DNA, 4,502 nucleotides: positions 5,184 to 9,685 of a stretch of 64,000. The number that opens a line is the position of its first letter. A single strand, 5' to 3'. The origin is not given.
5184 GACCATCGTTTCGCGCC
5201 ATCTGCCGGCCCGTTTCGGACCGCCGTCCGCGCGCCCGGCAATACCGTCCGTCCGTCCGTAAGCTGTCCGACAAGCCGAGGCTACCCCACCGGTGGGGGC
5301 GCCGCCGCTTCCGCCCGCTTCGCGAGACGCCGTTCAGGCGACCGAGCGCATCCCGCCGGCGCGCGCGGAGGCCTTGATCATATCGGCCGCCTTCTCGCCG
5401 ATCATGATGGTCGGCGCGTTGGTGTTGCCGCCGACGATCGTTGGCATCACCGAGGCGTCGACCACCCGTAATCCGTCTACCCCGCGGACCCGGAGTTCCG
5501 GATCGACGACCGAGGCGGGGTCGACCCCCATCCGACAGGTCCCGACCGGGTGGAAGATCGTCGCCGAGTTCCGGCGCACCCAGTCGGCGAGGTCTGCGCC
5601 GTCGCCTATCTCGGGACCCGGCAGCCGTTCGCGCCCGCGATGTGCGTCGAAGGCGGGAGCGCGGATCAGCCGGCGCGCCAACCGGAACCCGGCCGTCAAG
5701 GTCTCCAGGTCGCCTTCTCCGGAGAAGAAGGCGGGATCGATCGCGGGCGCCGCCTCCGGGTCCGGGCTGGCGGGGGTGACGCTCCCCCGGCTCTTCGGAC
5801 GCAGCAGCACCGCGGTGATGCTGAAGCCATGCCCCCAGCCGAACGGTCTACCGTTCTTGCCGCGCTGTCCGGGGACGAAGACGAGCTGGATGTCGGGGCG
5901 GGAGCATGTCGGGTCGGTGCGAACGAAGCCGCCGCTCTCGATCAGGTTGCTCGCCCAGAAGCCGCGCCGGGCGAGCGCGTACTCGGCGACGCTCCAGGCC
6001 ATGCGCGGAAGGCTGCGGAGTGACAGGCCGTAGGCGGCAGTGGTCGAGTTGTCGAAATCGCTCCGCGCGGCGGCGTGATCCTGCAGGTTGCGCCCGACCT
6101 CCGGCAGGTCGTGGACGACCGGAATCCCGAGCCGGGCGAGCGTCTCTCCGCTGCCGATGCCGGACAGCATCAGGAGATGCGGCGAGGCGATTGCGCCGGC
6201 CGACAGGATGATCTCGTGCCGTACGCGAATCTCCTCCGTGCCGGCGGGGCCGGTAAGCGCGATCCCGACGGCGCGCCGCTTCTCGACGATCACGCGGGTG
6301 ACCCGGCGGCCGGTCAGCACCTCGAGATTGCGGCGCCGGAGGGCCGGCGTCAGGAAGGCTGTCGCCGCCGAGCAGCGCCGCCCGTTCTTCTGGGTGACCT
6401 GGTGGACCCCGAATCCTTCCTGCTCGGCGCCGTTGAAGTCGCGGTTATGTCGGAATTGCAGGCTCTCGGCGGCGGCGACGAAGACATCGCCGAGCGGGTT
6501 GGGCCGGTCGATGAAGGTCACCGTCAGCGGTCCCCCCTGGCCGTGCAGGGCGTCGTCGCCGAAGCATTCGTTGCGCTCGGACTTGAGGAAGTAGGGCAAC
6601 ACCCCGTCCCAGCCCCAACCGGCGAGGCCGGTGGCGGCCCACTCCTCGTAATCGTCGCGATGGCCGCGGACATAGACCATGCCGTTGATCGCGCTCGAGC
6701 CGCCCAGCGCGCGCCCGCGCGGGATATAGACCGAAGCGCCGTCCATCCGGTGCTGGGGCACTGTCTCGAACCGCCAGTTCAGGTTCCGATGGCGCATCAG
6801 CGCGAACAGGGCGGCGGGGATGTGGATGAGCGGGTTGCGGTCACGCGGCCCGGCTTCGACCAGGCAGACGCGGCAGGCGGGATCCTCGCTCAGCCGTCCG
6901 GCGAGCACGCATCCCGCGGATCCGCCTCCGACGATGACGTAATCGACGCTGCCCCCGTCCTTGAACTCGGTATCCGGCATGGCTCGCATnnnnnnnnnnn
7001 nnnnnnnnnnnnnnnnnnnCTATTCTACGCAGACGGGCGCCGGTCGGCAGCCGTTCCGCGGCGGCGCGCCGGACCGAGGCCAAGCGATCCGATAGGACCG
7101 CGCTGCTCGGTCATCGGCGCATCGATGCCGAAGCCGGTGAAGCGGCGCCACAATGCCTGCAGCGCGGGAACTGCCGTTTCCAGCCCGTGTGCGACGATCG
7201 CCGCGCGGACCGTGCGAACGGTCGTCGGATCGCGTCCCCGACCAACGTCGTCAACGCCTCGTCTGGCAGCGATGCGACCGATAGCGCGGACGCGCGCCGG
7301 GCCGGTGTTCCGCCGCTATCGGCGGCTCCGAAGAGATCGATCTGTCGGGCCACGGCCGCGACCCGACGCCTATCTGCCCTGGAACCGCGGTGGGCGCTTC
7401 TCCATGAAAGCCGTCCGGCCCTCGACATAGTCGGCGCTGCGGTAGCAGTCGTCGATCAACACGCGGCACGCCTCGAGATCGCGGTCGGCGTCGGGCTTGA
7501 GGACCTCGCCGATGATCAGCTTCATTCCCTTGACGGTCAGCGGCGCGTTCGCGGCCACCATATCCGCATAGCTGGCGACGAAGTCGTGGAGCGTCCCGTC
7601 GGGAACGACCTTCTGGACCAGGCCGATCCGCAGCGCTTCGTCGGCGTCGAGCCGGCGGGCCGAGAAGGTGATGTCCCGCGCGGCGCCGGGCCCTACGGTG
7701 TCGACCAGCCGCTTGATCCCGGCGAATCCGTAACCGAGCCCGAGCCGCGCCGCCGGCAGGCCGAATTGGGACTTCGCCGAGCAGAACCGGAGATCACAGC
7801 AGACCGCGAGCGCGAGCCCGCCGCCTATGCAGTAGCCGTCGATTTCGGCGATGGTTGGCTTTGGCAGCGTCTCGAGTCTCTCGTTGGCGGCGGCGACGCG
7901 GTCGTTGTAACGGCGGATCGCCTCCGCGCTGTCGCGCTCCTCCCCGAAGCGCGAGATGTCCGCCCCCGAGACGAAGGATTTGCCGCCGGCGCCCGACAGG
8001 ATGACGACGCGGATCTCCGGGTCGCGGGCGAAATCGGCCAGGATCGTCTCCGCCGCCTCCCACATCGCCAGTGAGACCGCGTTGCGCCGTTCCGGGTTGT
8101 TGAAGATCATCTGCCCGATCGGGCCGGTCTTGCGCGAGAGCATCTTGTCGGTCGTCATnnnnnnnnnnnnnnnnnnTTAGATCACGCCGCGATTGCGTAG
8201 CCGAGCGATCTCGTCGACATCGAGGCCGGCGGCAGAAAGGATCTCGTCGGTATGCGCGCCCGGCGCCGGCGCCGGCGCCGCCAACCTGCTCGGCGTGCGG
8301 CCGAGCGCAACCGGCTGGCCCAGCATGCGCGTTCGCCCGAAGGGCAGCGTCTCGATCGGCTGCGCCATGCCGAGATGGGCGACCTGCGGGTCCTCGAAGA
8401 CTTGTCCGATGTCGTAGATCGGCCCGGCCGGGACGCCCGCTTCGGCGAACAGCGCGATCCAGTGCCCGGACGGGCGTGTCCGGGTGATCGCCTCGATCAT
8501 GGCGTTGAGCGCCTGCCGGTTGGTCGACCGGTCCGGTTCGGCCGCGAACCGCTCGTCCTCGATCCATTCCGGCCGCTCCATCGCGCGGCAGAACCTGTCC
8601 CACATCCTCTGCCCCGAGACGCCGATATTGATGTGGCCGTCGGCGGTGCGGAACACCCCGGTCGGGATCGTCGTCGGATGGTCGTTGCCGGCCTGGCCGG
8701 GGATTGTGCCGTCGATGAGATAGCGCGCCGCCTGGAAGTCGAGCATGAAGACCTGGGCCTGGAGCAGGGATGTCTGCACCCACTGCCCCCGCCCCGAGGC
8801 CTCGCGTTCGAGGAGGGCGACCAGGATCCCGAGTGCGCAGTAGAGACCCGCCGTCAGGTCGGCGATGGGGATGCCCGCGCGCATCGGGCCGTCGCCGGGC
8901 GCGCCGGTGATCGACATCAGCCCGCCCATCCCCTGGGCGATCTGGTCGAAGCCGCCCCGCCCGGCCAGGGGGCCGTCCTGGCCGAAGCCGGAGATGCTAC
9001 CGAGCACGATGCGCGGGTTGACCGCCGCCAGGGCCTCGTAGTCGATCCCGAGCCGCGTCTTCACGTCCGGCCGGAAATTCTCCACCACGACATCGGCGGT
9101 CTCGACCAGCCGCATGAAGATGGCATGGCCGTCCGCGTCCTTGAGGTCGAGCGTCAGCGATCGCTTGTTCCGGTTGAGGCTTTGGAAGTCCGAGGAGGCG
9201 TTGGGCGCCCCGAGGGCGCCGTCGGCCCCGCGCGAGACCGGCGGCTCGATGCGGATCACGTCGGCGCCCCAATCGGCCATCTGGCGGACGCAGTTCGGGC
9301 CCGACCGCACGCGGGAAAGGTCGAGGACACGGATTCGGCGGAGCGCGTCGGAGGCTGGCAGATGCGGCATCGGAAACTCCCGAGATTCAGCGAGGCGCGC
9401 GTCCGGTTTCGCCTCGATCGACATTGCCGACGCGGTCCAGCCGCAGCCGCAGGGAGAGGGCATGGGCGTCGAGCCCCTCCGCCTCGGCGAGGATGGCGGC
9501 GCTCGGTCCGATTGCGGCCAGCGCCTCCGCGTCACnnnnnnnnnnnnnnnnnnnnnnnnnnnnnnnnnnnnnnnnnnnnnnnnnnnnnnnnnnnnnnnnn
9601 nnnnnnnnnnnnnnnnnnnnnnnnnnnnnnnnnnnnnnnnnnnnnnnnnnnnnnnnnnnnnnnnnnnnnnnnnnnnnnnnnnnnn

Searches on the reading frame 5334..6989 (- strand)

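Call 83: search_protein_families(library=pfam, proteins=[window:5334-6989:-], max_evalue=0.00001)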
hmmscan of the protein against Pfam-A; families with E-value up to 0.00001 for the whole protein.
window:5334-6989:- (551 aa): 4 families
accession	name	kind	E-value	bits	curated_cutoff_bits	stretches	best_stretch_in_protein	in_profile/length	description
PF00732.25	GMC_oxred_N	-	4.8e-57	193.7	23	1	15-306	1-217/218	GMC oxidoreductase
PF05199.19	GMC_oxred_C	-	1.3e-38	133.2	24.6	1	398-531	1-139/139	GMC oxidoreductase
PF01266.30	DAO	-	7.8e-07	29.4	27.9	0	16-48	1-32/353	FAD dependent oxidoreductase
PF00890.30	FAD_binding_2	-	8.9e-06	25.6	20.4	0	16-51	1-35/414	FAD binding domain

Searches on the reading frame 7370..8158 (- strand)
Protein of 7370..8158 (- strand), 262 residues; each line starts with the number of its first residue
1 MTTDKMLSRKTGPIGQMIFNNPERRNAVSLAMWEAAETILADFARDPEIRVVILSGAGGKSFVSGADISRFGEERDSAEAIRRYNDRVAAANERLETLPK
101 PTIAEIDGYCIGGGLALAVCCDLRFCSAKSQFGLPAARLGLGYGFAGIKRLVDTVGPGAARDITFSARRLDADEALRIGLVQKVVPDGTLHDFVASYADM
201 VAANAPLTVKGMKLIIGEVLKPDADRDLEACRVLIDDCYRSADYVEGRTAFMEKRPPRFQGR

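Call 83: search_protein_families(library=pfam, proteins=[window:7370-8158:-], max_evalue=0.00001)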
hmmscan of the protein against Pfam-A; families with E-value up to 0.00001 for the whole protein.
window:7370-8158:- (262 aa): 2 families
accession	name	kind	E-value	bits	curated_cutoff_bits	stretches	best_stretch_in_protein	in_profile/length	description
PF00378.25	ECH_1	-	1.3e-49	169.3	27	1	13-261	5-250/251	Enoyl-CoA hydratase/isomerase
PF16113.10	ECH_2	-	4.3e-28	99.2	27.2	1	15-244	2-231/335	Enoyl-CoA hydratase/isomerase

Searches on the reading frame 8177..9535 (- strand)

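Call 83: search_protein_families(library=pfam, proteins=[window:8177-9535:-], max_evalue=0.00001)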
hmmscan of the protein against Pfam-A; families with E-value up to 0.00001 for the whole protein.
window:8177-9535:- (452 aa): 1 family
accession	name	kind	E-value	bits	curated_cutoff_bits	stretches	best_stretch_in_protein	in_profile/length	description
PF02515.22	CoA_transf_3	-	8.9e-121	403.9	23.3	1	66-429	2-366/366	CoA-transferase family III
